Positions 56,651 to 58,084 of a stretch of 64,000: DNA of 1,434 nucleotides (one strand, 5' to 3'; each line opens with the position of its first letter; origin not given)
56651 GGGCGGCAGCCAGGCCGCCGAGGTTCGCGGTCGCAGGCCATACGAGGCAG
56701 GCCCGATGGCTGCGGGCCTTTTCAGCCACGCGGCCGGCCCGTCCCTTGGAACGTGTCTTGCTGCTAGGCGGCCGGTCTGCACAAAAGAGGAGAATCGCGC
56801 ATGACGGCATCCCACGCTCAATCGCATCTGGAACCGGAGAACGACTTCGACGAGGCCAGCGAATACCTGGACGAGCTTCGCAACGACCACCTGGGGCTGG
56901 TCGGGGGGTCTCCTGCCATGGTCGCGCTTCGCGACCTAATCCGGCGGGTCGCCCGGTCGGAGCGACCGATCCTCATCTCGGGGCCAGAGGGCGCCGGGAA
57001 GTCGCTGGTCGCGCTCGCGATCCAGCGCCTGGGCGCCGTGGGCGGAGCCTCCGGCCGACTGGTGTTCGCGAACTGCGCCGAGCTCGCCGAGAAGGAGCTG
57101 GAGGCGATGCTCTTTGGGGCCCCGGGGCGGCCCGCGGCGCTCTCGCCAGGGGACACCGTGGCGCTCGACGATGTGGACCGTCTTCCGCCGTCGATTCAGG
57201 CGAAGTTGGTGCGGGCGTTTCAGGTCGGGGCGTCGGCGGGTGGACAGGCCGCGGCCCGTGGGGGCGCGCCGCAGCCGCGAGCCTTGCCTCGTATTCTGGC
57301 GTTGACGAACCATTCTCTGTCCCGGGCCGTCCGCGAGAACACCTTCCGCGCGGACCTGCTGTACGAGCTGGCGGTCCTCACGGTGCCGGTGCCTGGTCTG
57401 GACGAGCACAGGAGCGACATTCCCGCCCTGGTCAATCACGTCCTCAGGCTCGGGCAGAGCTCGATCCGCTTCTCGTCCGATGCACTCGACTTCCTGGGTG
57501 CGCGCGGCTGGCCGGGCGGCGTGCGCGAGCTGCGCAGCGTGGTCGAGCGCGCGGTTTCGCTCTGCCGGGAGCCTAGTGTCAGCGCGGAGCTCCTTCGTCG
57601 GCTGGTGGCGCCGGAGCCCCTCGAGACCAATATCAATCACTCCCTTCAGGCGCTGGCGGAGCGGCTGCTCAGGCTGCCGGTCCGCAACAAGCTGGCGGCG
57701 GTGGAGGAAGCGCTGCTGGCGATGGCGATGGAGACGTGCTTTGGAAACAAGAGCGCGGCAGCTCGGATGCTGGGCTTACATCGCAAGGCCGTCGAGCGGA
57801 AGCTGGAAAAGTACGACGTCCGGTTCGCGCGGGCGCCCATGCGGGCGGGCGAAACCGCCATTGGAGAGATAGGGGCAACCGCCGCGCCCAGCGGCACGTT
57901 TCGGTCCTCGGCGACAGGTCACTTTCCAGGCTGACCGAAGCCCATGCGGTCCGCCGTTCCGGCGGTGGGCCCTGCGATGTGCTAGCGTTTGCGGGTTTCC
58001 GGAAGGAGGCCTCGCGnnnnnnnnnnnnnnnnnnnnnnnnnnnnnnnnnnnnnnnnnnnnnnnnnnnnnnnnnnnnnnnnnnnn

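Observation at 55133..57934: Two divergent sigma-54-type regulators immediately upstream of the pqq operon, one lacking GAFTGA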

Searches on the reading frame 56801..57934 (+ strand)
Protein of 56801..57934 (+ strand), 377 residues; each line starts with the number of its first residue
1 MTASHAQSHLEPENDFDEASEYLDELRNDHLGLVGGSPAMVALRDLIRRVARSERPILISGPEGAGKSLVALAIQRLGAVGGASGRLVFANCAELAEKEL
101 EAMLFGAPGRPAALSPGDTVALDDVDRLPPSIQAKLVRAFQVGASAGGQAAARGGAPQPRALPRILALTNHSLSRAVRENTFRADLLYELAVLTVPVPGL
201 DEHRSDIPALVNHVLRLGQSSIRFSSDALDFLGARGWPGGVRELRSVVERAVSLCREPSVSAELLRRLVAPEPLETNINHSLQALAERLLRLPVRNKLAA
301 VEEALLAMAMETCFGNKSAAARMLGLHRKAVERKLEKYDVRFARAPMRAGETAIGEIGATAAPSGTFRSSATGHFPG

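Call 4: search_protein_families(library=pfam, proteins=[window:56801-57934:+], max_evalue=0.01)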
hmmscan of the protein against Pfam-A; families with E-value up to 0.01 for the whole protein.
window:56801-57934:+ (377 aa): 7 families
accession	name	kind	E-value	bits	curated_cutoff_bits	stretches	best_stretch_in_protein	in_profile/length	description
PF00158.32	Sigma54_activat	-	6.7e-22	78.4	20.2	1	33-195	1-167/168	Sigma-54 interaction domain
PF25601.1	AAA_lid_14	-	1.5e-13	50.8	27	1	202-271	2-76/87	AAA+ ATPase lid domain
PF02954.25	HTH_8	-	1.2e-10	41.4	22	1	298-338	2-42/42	Bacterial regulatory protein, Fis family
PF14532.12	Sigma54_activ_2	-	5.5e-09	36.8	25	1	34-200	1-138/138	Sigma-54 interaction domain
PF13191.12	AAA_16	-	1.1e-05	26.4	32.6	1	40-141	9-103/167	AAA ATPase domain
PF06068.19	TIP49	-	0.0043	16.7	23.8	1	30-76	23-72/347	TIP49 P-loop domain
PF13556.12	HTH_30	-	0.0081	16.4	27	0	313-337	11-35/59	PucR C-terminal helix-turn-helix domain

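Call 5: search_solved_structures(query=window:56801-57934:+, max_evalue=0.001, show_alignments=3)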
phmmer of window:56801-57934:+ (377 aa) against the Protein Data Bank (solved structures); distinct sequences matched with E-value up to 0.001: 43.
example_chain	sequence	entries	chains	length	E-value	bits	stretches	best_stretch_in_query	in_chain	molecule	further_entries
5m7n_A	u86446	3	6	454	1.1e-34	123.4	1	24-337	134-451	Nitrogen assimilation regulatory protein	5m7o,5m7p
1ojl_A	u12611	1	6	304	1.2e-33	119.9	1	33-336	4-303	TRANSCRIPTIONAL REGULATORY PROTEIN ZRAR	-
9qq6_C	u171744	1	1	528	4.8e-28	101.5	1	18-340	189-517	Nif-specific regulatory protein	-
3dzd_A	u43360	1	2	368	2.4e-27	99.2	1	28-256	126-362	Transcriptional regulator (NtrC family)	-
6iy8_A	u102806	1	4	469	1e-25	93.9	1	23-260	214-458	Positive regulator CapR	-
4ly6_A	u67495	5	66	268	7.3e-25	91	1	34-255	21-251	Transcriptional regulator (NtrC family)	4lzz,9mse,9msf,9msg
1ny6_A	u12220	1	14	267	7.3e-25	91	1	34-255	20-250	transcriptional regulator (NtrC family)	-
7v2b_A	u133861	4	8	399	8.2e-25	90.9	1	30-254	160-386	VpsR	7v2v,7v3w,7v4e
4l4u_A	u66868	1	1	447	1.3e-24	90.2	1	34-271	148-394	Transcriptional regulator (NtrC family)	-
1ny5_A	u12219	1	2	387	2.1e-24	89.5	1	34-255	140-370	transcriptional regulator (NtrC family)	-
3m0e_A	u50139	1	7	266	2.6e-24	89.2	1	35-255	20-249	Transcriptional regulator (NtrC family)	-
8p53_C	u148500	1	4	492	2.9e-23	85.7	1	29-338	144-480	Transcriptional regulator FleQ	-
26jl_A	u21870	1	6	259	1e-22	84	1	33-256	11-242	Flagellar regulatory protein A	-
6jdi_A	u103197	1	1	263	2e-22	83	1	32-252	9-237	Nitrogen assimilation regulatory protein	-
5exx_A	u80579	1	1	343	2.2e-22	82.9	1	32-253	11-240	Transcriptional regulator FleQ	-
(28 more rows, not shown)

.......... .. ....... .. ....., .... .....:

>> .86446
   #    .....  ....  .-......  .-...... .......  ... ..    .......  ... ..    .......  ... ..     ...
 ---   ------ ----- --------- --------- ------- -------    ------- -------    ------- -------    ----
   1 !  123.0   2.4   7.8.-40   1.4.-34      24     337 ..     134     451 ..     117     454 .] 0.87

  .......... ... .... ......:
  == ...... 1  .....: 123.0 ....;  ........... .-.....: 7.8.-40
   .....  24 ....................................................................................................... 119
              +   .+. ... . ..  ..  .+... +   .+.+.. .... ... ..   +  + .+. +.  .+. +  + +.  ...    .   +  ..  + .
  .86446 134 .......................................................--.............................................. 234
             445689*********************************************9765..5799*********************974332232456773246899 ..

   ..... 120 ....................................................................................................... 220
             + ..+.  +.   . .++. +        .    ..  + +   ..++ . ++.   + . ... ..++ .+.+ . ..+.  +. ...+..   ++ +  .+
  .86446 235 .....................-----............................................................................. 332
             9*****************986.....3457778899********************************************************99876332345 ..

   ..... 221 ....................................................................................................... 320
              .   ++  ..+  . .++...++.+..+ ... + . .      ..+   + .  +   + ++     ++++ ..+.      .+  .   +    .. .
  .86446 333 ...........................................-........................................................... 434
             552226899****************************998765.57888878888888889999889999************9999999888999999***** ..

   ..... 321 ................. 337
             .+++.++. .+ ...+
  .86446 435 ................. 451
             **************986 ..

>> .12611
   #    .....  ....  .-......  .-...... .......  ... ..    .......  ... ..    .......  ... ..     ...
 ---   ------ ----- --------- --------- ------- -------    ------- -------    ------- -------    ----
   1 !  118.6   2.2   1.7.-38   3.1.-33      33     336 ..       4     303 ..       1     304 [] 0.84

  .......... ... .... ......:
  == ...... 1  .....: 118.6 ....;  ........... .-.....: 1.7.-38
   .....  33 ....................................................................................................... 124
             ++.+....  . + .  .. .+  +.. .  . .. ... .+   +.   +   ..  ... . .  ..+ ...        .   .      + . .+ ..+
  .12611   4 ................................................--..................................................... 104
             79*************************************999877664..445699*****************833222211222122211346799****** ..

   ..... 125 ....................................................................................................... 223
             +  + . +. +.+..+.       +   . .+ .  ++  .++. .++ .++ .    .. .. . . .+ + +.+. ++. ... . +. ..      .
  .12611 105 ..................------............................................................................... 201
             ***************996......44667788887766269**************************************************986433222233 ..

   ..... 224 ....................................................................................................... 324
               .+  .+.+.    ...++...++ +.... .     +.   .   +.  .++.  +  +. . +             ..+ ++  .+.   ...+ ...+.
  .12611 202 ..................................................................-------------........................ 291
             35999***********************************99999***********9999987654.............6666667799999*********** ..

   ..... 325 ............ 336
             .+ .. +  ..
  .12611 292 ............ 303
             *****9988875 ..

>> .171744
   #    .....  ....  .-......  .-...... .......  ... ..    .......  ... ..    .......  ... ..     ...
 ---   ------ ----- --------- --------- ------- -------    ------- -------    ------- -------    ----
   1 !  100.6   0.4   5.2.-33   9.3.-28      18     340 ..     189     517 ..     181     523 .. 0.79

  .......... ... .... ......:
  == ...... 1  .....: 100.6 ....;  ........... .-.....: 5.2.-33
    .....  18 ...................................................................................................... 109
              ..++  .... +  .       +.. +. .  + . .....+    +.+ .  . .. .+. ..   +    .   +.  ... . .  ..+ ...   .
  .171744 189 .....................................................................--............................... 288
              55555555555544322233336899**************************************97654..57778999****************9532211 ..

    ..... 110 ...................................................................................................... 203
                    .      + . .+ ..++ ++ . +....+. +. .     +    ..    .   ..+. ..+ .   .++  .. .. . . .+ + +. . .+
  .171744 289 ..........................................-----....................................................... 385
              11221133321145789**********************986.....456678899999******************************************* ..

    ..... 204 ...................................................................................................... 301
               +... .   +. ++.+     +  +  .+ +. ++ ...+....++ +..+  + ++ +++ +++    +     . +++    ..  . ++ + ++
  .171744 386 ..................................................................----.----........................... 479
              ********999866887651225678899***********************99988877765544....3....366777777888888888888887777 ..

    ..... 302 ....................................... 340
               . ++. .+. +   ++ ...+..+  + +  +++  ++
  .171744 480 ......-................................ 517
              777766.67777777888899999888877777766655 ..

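Call 6: search_protein_families(library=ncbifam, proteins=[window:56801-57934:+], max_evalue=0.01)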
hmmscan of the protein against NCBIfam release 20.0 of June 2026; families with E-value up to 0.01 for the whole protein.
window:56801-57934:+ (377 aa): 27 families (the best 25 are shown)
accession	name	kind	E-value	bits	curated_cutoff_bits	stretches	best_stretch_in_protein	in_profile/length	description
NF051870.1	NAssimRespRegNtrX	equivalog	6.9e-43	147.2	600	1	25-337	133-449/452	nitrogen assimilation response regulator NtrX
NF003451.0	PRK05022.1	equivalog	8e-43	146.9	476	1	17-337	176-507/512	nitric oxide reductase transcriptional regulator NorR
NF008469.0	PRK11361.1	equivalog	9.3e-40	136.7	714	1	34-341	146-457/461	acetoacetate metabolism transcriptional regulator AtoC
NF038308.1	RNA_repair_RtcR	equivalog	6.7e-39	134.1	650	1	21-342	170-520/530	RNA repair transcriptional activator RtcR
TIGR01817.1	nifA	equivalog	3.4e-38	131.7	528.85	1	17-342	182-531/534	nif-specific transcriptional activator NifA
TIGR01818.1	ntrC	equivalog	5e-38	131.1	558.6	1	20-336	123-461/463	nitrogen regulation protein NR(I)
NF050807.1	TransRegFlbDCaul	equivalog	6.8e-38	130.7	750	1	23-341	110-441/454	sigma-54-dependent transcriptional regulator FlbD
NF041552.1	TF_PrdR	equivalog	2.4e-37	128.5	795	1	31-339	267-577/577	sigma-54 dependent transcriptional regulator PrdR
NF007689.0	PRK10365.1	equivalog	2.5e-36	125.4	760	1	28-335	136-439/441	sigma-54-dependent response regulator transcription factor ZraR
NF011953.0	PRK15424.1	equivalog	3.3e-35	121.7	703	1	20-337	208-533/538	propionate catabolism operon regulatory protein PrpR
TIGR02915.1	PEP_resp_reg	equivalog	4.4e-35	121.4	502.6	1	30-340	138-444/445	PEP-CTERM-box response regulator transcription factor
TIGR02329.1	propionate_PrpR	equivalog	1e-34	120.1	499.2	1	27-336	208-525/526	propionate catabolism operon regulatory protein PrpR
NF008485.2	PRK11388.1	equivalog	3.1e-33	115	551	1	32-341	333-638/643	dihydroxyacetone kinase operon transcriptional regulator DhaR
NF041906.1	V4R_TF_MobR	exception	1.1e-31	110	999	1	34-338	235-544/544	phenol degradation transcriptional regulator MobR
NF011695.0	PRK15115.1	equivalog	2.4e-31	109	763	1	33-338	137-436/445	two-component system response regulator GlrR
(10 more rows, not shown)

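Call 9: find_homologous_proteins(query=window:56801-57934:+, max_evalue=1e-10)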
Query window:56801-57934:+ (377 aa): 988 proteins with E <= 1e-10 among 8000 candidates; the best 120 are listed.
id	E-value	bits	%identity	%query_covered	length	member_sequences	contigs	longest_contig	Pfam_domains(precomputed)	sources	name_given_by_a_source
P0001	7.4e-220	747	93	100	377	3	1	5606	PF00158.33,PF25601.2,PF02954.26,PF14532.13,PF13191.13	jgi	jgi:DNA-binding NtrC family response regulator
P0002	3.4e-181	620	80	100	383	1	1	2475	PF00158.33,PF25601.2,PF02954.26,PF14532.13,PF13191.13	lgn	-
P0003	3.9e-165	567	75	100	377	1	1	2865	PF00158.33,PF25601.2,PF02954.26,PF14532.13,PF13191.13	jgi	jgi:DNA-binding NtrC family response regulator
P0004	2.0e-162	558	80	90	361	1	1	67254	PF00158.33,PF25601.2,PF02954.26,PF14532.13,PF13191.13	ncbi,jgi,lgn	ncbi:MAG TPA: sigma 54-interacting transcriptional regulator [Polyangia bacterium]|jgi:DNA-binding N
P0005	1.2e-160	553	78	91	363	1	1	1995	PF00158.33,PF25601.2,PF02954.26,PF14532.13,PF13191.13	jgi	jgi:DNA-binding NtrC family response regulator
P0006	1.1e-157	543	78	90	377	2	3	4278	PF00158.33,PF25601.2,PF02954.26,PF14532.13,PF13191.13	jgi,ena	-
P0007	3.3e-150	518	70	98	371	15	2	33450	PF00158.33,PF25601.2,PF02954.26,PF14532.13,PF13191.13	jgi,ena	-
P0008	5.6e-148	511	74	90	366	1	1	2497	PF00158.33,PF25601.2,PF02954.26,PF14532.13,PF13191.13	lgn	-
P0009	9.3e-147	507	74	90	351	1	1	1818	PF00158.33,PF25601.2,PF02954.26,PF14532.13,PF13191.13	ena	-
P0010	1.9e-140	486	67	100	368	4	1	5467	PF00158.33,PF25601.2,PF02954.26,PF00004.36,PF14532.13,PF07728.21,PF13191.13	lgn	-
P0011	2.0e-139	483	67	100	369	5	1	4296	PF00158.33,PF25601.2,PF02954.26,PF00004.36,PF14532.13,PF07728.21,PF13191.13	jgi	jgi:DNA-binding NtrC family response regulator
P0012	6.0e-138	478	66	98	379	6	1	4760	PF00158.33,PF25601.2,PF02954.26,PF14532.13,PF13191.13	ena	-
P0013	7.3e-138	478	66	97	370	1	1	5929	PF00158.33,PF25601.2,PF02954.26,PF14532.13,PF13191.13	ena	-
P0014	2.1e-135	469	67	97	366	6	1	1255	PF00158.33,PF25601.2,PF02954.26,PF14532.13,PF07728.21,PF13191.13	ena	-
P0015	8.9e-130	451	73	81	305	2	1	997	PF00158.33,PF25601.2,PF14532.13,PF13191.13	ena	-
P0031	1.5e-104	368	57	89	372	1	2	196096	PF00158.33,PF25601.2,PF02954.26,PF14532.13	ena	-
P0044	9.3e-100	352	58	85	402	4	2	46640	PF00158.33,PF25601.2,PF02954.26,PF14532.13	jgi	jgi:DNA-binding NtrC family response regulator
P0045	5.0e-99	350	59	85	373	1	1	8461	PF00158.33,PF25601.2,PF02954.26,PF14532.13,PF13191.13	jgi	jgi:DNA-binding NtrC family response regulator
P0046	5.5e-97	343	56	90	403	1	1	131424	PF00158.33,PF25601.2,PF02954.26,PF14532.13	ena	-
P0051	1.1e-80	290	50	85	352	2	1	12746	PF00158.33,PF25601.2,PF02954.26,PF14532.13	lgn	-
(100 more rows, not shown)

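Call 11: find_encoding_contigs(protein=P0004, flank=10000, max_places=2)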
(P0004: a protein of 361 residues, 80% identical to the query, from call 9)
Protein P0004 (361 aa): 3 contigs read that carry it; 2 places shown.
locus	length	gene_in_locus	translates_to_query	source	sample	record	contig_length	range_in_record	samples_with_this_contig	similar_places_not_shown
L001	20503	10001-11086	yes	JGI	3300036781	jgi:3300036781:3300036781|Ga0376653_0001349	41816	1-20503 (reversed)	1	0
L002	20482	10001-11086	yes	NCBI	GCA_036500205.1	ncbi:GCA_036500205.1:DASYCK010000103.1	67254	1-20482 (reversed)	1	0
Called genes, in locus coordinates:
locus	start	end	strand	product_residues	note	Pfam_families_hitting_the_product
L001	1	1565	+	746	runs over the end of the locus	PF02687:FtsX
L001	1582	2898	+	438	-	PF12704:MacB_PCD, PF02687:FtsX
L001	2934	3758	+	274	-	PF17131:TP_0789-like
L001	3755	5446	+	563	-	-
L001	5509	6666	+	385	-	-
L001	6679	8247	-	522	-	PF00082:Peptidase_S8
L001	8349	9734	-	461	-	PF16697:Yop-YscD_cpl (weak), PF00498:FHA, PF00158:Sigma54_activat, PF00493:MCM (weak), PF14532:Sigma54_activ_2, PF07728:AAA_5, PF25601:AAA_lid_14, PF02954:HTH_8, +1 more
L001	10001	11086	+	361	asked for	PF00158:Sigma54_activat, PF13191:AAA_16, PF14532:Sigma54_activ_2, PF25601:AAA_lid_14, PF02954:HTH_8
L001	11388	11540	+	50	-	-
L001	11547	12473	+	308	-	PF12706:Lactamase_B_2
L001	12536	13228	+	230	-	PF03070:TENA_THI-4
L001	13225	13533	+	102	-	PF05402:PqqD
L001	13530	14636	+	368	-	PF13353:Fer4_12 (faint), PF04055:Radical_SAM, PF13186:SPASM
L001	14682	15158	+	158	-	PF02566:OsmC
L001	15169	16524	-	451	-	PF00675:Peptidase_M16, PF05193:Peptidase_M16_C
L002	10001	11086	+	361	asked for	PF00158:Sigma54_activat, PF13191:AAA_16, PF14532:Sigma54_activ_2, PF25601:AAA_lid_14, PF02954:HTH_8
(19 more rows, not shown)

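Call 12: find_encoding_contigs(protein=P0031, flank=10000, max_places=2)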
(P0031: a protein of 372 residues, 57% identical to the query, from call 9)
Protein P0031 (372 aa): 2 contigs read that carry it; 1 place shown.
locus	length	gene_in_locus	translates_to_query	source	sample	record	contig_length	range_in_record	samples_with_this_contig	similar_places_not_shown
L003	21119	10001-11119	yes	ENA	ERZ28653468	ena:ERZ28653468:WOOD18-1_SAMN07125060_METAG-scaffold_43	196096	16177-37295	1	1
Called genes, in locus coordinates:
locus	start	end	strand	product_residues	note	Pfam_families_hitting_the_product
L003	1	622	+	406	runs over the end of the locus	PF05977:MFS_3, PF07690:MFS_1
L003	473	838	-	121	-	-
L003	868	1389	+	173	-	PF01047:MarR, PF12802:MarR_2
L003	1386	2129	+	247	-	PF00005:ABC_tran, PF13304:AAA_21 (faint), PF02463:SMC_N (weak)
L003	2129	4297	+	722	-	PF02687:FtsX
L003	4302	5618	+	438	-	PF02687:FtsX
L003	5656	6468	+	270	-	PF17131:TP_0789-like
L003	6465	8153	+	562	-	-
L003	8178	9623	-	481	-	PF16697:Yop-YscD_cpl, PF00498:FHA, PF00158:Sigma54_activat, PF00493:MCM (weak), PF14532:Sigma54_activ_2, PF07728:AAA_5, PF25601:AAA_lid_14, PF02954:HTH_8, +1 more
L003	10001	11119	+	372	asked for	PF00158:Sigma54_activat, PF14532:Sigma54_activ_2, PF25601:AAA_lid_14, PF02954:HTH_8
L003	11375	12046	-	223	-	PF00753:Lactamase_B, PF12706:Lactamase_B_2 (weak)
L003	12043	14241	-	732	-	-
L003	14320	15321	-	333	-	PF03706:LPG_synthase_TM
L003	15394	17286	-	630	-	PF00009:GTP_EFTU, PF22042:EF-G_D2, PF03144:GTP_EFTU_D2, PF00679:EFG_C, PF21018:BipA_C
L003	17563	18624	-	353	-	PF02239:Cytochrom_D1 (faint), PF22494:choice_anch_I (faint), PF08450:SGL (faint), PF23414:Beta-prop_EML_2 (faint), PF10282:Lactonase, PF25174:Beta-prop_THOC3, PF21783:YNCE (weak)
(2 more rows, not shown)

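Call 13: find_encoding_contigs(protein=P0046, flank=10000, max_places=2)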
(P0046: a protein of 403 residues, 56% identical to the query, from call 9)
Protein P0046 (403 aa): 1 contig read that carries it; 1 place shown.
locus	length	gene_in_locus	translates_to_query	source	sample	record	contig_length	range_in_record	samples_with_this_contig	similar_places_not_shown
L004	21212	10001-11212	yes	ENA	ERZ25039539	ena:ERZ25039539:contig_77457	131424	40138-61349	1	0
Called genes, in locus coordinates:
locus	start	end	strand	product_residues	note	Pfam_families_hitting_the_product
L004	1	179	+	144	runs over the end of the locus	PF04143:Sulf_transp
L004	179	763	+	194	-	PF20398:DUF6691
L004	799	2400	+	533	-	PF08447:PAS_3 (weak), PF00989:PAS, PF08448:PAS_4, PF13188:PAS_8 (weak), PF13426:PAS_9, PF00512:HisKA (weak)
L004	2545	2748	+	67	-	-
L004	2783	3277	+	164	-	PF12796:Ank_2, PF13857:Ank_5 (weak), PF13637:Ank_4 (weak), PF13857:Ank_5, PF00023:Ank, PF13606:Ank_3 (weak), PF12796:Ank_2 (weak)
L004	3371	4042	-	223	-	PF13441:Gly-zipper_YMGG, PF13488:Gly-zipper_Omp (weak), PF00691:OmpA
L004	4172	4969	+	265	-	PF00005:ABC_tran, PF13304:AAA_21 (faint)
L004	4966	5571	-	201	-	PF13462:Thioredoxin_4, PF01323:DSBA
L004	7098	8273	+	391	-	PF01694:Rhomboid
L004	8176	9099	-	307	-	PF00158:Sigma54_activat, PF14532:Sigma54_activ_2, PF25601:AAA_lid_14, PF02954:HTH_8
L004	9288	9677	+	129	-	-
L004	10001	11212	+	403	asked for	PF00158:Sigma54_activat, PF14532:Sigma54_activ_2, PF25601:AAA_lid_14, PF02954:HTH_8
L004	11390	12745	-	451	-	PF00675:Peptidase_M16 (weak), PF05193:Peptidase_M16_C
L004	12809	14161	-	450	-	PF00675:Peptidase_M16, PF05193:Peptidase_M16_C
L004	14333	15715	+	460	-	PF13088:BNR_2 (faint), PF02012:BNR (faint), PF15902:Sortilin-Vps10 (faint)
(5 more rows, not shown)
